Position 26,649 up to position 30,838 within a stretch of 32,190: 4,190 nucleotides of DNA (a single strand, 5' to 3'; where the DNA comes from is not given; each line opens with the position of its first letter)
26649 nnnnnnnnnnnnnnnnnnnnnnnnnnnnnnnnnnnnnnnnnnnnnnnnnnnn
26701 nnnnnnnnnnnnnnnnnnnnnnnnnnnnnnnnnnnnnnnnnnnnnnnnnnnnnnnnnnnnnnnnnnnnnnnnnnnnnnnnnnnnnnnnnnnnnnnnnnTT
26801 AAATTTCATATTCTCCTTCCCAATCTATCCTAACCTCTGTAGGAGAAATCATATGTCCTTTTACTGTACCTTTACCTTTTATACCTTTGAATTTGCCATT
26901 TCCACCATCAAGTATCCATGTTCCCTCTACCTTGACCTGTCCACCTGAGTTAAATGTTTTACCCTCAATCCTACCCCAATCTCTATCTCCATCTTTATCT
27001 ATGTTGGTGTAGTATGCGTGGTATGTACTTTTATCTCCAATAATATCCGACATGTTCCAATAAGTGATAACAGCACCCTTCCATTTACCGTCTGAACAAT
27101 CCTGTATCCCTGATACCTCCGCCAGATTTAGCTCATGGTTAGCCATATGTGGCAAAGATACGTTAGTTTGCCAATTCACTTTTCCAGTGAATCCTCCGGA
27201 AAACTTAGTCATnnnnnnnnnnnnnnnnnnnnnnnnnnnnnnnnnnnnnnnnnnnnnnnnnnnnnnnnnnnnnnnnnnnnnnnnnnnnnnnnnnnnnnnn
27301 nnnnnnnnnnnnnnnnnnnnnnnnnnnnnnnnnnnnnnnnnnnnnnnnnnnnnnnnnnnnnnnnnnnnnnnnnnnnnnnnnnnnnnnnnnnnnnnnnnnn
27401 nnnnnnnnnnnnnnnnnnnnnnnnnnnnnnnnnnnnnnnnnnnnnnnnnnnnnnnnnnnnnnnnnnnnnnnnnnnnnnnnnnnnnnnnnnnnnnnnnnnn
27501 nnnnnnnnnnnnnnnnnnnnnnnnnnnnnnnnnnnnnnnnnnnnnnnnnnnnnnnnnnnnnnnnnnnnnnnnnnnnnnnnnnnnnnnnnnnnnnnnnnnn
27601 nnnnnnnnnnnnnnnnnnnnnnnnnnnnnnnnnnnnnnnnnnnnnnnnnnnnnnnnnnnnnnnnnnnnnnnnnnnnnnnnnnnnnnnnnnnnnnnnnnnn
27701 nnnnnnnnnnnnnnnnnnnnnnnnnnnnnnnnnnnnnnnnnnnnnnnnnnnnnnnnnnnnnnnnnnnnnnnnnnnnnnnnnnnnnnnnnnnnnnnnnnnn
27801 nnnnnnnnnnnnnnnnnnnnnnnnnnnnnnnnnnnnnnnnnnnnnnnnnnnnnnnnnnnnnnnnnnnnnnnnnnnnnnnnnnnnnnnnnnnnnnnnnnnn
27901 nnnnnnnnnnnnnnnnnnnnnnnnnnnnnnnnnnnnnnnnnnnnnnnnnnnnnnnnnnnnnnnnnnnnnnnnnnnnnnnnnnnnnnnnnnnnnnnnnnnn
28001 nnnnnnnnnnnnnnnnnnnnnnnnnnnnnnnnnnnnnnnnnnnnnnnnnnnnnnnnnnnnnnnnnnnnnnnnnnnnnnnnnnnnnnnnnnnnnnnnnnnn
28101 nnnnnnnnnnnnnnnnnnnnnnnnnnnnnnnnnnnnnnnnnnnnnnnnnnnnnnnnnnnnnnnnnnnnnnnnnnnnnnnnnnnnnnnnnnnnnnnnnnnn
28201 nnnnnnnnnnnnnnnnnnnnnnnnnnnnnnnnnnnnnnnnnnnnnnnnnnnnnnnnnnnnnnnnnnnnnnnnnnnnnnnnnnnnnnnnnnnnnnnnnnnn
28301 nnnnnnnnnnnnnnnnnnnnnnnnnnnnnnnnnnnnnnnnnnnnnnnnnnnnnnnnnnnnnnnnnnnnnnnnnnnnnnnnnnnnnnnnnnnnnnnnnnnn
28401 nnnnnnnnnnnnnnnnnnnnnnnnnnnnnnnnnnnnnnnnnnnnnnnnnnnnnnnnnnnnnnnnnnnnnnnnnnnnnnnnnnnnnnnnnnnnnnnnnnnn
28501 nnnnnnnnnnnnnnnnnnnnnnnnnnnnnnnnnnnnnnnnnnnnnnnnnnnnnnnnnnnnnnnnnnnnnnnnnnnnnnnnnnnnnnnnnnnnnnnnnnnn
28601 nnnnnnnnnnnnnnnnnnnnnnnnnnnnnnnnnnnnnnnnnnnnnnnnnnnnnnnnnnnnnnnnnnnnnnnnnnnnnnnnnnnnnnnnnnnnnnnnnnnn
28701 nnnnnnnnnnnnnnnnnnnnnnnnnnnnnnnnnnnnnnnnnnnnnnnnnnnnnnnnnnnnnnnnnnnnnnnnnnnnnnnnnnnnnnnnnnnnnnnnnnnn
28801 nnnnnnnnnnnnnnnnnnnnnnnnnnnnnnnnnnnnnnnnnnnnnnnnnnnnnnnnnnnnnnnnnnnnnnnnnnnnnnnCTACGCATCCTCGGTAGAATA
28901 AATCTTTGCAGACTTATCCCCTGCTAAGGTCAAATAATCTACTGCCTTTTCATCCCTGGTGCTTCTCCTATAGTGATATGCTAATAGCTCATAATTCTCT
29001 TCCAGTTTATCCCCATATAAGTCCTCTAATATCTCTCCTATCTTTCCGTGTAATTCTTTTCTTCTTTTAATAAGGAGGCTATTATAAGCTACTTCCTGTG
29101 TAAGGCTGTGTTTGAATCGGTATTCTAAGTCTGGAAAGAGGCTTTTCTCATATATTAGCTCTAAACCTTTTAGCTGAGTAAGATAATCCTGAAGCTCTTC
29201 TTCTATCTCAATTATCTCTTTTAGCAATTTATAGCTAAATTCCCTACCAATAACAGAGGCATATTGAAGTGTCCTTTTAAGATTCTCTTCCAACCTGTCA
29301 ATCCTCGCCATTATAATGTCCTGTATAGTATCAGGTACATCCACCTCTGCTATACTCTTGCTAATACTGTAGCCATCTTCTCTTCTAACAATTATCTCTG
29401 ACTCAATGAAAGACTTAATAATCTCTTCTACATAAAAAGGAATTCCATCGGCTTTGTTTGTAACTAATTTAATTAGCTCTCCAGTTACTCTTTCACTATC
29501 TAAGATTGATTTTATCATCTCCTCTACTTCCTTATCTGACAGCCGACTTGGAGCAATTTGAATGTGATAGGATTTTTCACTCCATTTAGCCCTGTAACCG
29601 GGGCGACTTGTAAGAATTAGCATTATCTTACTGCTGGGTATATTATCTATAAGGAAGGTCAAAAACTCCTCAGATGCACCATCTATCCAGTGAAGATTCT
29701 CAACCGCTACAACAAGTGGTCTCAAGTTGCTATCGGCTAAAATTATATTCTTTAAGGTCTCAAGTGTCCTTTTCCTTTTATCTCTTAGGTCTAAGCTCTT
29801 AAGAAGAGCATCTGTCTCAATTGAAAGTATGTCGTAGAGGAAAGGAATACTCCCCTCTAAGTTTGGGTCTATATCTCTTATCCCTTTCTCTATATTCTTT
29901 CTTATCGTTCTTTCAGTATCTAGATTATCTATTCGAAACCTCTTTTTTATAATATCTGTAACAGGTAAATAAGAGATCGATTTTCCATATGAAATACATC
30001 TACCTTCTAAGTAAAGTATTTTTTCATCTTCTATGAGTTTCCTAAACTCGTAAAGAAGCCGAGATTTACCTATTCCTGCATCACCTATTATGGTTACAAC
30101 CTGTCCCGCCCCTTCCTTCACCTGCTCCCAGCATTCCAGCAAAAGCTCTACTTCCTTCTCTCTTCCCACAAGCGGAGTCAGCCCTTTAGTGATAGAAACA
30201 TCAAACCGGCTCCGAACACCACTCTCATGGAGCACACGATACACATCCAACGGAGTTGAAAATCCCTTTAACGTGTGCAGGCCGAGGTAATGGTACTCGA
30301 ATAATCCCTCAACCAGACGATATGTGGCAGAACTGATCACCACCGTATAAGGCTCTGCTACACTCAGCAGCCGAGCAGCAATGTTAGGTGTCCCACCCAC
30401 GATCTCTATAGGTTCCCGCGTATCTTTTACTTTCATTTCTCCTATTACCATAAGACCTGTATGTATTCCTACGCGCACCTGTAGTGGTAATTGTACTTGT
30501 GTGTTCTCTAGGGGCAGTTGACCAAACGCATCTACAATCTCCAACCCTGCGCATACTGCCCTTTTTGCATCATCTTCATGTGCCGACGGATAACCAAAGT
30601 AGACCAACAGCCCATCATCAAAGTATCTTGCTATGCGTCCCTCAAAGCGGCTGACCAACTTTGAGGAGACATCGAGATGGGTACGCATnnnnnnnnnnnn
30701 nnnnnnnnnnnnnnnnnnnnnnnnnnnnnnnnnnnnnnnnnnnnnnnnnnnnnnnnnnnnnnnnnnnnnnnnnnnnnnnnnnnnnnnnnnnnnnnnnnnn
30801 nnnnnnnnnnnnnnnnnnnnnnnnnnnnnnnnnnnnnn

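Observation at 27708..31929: Sigma-54 activator fused in frame to a multiply broken adenylate-cyclase/STAND/TPR gene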

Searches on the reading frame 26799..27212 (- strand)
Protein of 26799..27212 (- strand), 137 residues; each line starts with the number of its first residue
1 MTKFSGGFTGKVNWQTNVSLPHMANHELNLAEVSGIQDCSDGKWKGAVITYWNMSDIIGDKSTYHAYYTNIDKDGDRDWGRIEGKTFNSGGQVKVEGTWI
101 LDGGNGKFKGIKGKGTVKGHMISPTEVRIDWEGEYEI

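Call 71: search_protein_families(library=ncbifam, proteins=[window:26799-27212:-], max_evalue=0.001)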
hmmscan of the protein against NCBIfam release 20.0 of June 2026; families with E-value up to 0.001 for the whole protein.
window:26799-27212:- (137 aa): 0 families

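Call 73: search_protein_families(library=padloc, proteins=[window:26799-27212:-], max_evalue=0.001)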
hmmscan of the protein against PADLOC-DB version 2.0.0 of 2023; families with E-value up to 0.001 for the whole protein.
window:26799-27212:- (137 aa): 0 families

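Call 78: find_homologous_proteins(query=window:26799-27212:-, max_evalue=0.001)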
Query window:26799-27212:- (137 aa): 45 proteins with E <= 0.001 among 53 candidates.
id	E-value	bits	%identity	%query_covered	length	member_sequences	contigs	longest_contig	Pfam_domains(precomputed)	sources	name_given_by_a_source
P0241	3.5e-89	314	100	100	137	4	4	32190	-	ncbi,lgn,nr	ncbi:MAG: hypothetical protein HYW01_05210 [Deltaproteobacteria bacterium]|nr:hypothetical protein [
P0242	1.2e-75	270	83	100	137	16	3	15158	-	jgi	jgi:hypothetical protein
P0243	1.2e-67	244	75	100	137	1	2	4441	-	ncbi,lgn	-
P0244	8.3e-64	232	73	100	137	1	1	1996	-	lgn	-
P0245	2.3e-62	227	72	100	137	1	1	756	-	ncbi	-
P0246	4.5e-62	226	74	100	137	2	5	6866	-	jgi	jgi:hypothetical protein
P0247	8.2e-62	225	74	100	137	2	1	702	-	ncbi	-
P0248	2.6e-61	224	71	100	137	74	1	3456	-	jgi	-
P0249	2.0e-59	218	79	85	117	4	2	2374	-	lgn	-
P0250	1.9e-57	211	71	99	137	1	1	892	-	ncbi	-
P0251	1.6e-54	202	64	100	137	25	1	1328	-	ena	-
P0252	2.6e-53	198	63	100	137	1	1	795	-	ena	-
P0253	2.7e-53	198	68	100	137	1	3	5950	-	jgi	jgi:hypothetical protein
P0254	4.5e-53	197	61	100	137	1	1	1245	-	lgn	-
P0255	5.0e-40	155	49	100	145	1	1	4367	-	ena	-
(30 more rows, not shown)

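Call 79: find_encoding_contigs(protein=P0241, flank=10000, max_places=10)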
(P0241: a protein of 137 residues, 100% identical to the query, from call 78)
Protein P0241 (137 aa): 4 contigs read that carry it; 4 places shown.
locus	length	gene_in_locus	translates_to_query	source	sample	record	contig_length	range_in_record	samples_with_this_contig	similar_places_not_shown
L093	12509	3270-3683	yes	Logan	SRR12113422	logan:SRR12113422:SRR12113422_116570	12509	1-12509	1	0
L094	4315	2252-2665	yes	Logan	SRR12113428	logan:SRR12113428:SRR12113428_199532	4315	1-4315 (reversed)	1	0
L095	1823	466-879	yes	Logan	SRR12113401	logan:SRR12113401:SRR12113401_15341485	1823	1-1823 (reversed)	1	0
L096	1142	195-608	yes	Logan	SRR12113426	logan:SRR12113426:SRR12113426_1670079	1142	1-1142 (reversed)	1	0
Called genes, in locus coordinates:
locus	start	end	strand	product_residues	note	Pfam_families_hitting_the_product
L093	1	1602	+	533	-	?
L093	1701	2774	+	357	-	-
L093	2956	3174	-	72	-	-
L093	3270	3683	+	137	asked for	-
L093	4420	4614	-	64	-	PF05201:GlutR_N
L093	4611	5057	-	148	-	PF00174:Oxidored_molyb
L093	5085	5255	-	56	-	-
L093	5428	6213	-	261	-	PF23441:SDR, PF00106:adh_short, PF08659:KR, PF13561:adh_short_C2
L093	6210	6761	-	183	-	PF01227:GTP_cyclohydroI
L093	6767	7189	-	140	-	PF01242:PTPS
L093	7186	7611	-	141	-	PF01242:PTPS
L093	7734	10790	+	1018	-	PF13779:DUF4175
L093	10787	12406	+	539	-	PF23914:TPR_CcmH_CycH (faint), PF13485:Peptidase_MA_2, PF13424:TPR_12 (weak), PF14559:TPR_19 (weak), PF00515:TPR_1, PF07719:TPR_2 (weak), PF13181:TPR_8, PF13414:TPR_11, +5 more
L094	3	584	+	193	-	?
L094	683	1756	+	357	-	-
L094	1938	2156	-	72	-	-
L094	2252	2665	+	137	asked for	-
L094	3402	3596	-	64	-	PF05201:GlutR_N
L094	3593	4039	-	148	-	PF00174:Oxidored_molyb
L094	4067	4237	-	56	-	-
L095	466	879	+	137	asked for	-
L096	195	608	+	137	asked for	-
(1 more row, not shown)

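Call 91: predict_structure(alignment_id=A2)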
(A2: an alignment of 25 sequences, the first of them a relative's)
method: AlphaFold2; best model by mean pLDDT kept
length: 137 residues; sequences in the alignment: 25
mean_pLDDT: 96.0   pTM: 0.87
mean pLDDT of the five models: 96.0, 95.1, 94.9, 94.9, 94.7
residues with pLDDT >= 90: 127; 70-90: 10; 50-70: 0; < 50: 0
segments of 3 or more residues with pLDDT < 50: none
pLDDT, mean of each block of 10 residues (from residue 1): 97 96 93 98 97 94 97 97 94 94 97 98 96 98
secondary structure, 60 per line:
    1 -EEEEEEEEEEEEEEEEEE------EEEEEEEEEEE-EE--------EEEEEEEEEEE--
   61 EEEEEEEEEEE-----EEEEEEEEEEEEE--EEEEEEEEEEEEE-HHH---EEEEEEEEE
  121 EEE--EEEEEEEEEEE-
elements in order: E2-19 E26-36 E48-58 E61-71 E77-89 E92-104 E112-123 E126-136

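Call 93: fold_search(model_id=the predicted structure, library=pdb)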
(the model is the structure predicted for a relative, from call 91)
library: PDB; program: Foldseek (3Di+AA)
matches with E <= 10: 728; with E <= 0.001: 3
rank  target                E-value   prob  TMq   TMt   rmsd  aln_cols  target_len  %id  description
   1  2q03_B                2.5e-04  1.00  0.60  0.62   4.5       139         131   12  Crystal structure of uncharacterized protein (YP_563039.1) from Shewanella denitrificans OS217 at 1.80 A resolution (released 2007-05-29)
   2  2q03_A                4.3e-04  1.00  0.61  0.62   4.6       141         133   11  Crystal structure of uncharacterized protein (YP_563039.1) from Shewanella denitrificans OS217 at 1.80 A resolution (released 2007-05-29)
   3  2ooj_B                1.0e-03  1.00  0.54  0.55   5.8       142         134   16  CRYSTAL STRUCTURE OF A PROTEIN WITH UNKNOWN FUNCTION FROM DUF3224 FAMILY (SO_1590) FROM SHEWANELLA ONEIDENSIS MR-1 AT  (released 2007-02-06)
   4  2ooj_A                2.3e-03  1.00  0.44  0.45   6.5       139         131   14  CRYSTAL STRUCTURE OF A PROTEIN WITH UNKNOWN FUNCTION FROM DUF3224 FAMILY (SO_1590) FROM SHEWANELLA ONEIDENSIS MR-1 AT  (released 2007-02-06)
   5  5k21_C                2.7e-03  1.00  0.57  0.63   4.5       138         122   16  Pyocyanin demethylase (released 2016-12-07)
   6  5k21_A                4.6e-03  1.00  0.48  0.52   6.0       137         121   17  Pyocyanin demethylase (released 2016-12-07)
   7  6ooc_B                4.8e-03  1.00  0.57  0.48   6.5       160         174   13  Structure of the pterocarpan synthase dirigent protein GePTS1 (released 2020-04-29)
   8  4h69_F                5.6e-03  1.00  0.48  0.38   5.6       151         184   14  Crystal Structure of the Allene Oxide Cyclase 2 from Physcomitrella patens complexed with substrate analog (released 2012-10-17)
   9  5k21_B                6.6e-03  1.00  0.56  0.61   4.6       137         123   15  Pyocyanin demethylase (released 2016-12-07)
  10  9qp8_A                8.6e-03  1.00  0.51  0.52   6.2       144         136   12  Diels Alderase Cyc15b (released 2026-04-08)
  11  4h69_C                8.6e-03  0.99  0.43  0.35   6.3       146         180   16  Crystal Structure of the Allene Oxide Cyclase 2 from Physcomitrella patens complexed with substrate analog (released 2012-10-17)
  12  7r5z_B                1.1e-02  0.60  0.28  0.26  14.7       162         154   12  Monocot chimeric jacalin JAC1 from Oryza sativa: dirigent domain (crystal form 1) (released 2022-05-04)
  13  8of7_B                1.2e-02  1.00  0.49  0.55   5.9       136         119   14  Cyc15 Diels Alderase (released 2023-06-21)
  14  8uzl_D                1.2e-02  0.96  0.40  0.39   9.2       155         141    9  Designed Transmembrane beta-barrel- TMB10_163 (released 2024-07-17)
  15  4h69_B                1.3e-02  0.99  0.44  0.36   5.1       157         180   12  Crystal Structure of the Allene Oxide Cyclase 2 from Physcomitrella patens complexed with substrate analog (released 2012-10-17)
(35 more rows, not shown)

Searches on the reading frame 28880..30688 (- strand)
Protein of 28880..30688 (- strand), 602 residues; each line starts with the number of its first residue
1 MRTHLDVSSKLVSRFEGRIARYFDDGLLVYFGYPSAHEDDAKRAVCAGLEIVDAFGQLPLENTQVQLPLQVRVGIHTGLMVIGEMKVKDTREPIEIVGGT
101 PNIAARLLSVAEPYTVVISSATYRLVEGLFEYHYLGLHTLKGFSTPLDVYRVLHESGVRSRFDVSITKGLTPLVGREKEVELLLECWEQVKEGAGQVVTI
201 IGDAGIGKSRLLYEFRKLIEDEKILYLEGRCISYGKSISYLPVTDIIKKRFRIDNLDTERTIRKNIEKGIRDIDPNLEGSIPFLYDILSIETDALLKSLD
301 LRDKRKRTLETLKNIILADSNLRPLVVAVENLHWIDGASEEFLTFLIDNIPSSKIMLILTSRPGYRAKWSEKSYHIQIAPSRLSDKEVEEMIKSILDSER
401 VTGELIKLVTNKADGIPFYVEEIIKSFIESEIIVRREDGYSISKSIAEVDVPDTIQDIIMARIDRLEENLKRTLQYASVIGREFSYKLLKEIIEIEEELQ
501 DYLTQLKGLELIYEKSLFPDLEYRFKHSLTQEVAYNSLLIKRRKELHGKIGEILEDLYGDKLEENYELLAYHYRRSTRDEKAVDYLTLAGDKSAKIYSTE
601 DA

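Call 9: search_protein_families(library=pfam, proteins=[window:28880-30688:-], max_evalue=0.01)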
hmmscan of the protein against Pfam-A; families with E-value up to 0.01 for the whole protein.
window:28880-30688:- (602 aa): 5 families
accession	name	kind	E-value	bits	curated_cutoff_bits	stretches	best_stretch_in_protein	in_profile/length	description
PF13191.12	AAA_16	-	1.3e-25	91.2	32.6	1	172-358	1-167/167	AAA ATPase domain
PF00211.25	Guanylate_cyc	-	7.7e-11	42.4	21.9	1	27-142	61-172/183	Adenylate and Guanylate cyclase catalytic domain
PF13401.12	AAA_22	-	0.00061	20.5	27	1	196-363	6-124/130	AAA domain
PF00005.33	ABC_tran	-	0.0028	18.7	25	1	194-309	10-102/137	ABC transporter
PF10923.14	BrxC_BrxD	-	0.0083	15.5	22.2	0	174-222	28-76/414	BREX system ATP-binding protein BrxC/D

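Call 15: find_encoding_contigs(protein=window:28880-30688:-, flank=6000, max_places=8)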
Protein window:28880-30688:- (602 aa): no gene with exactly this product is on record in the collection.

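Call 73: search_protein_families(library=padloc, proteins=[window:28880-30688:-], max_evalue=0.001)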
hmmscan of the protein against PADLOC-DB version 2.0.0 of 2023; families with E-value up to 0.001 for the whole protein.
window:28880-30688:- (602 aa): 4 families
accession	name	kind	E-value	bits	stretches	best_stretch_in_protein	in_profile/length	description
PDLC02367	PycC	-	5.5e-11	40.3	1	2-127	71-193/226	-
PDLC00734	PycC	-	1.5e-06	25.6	1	4-106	219-319/374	Pycsar cyclase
PDLC00766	PycC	-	2.3e-05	22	1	2-127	71-196/232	Pycsar cyclase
PDLC03959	SngB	-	0.00012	19.3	1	174-224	33-83/439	-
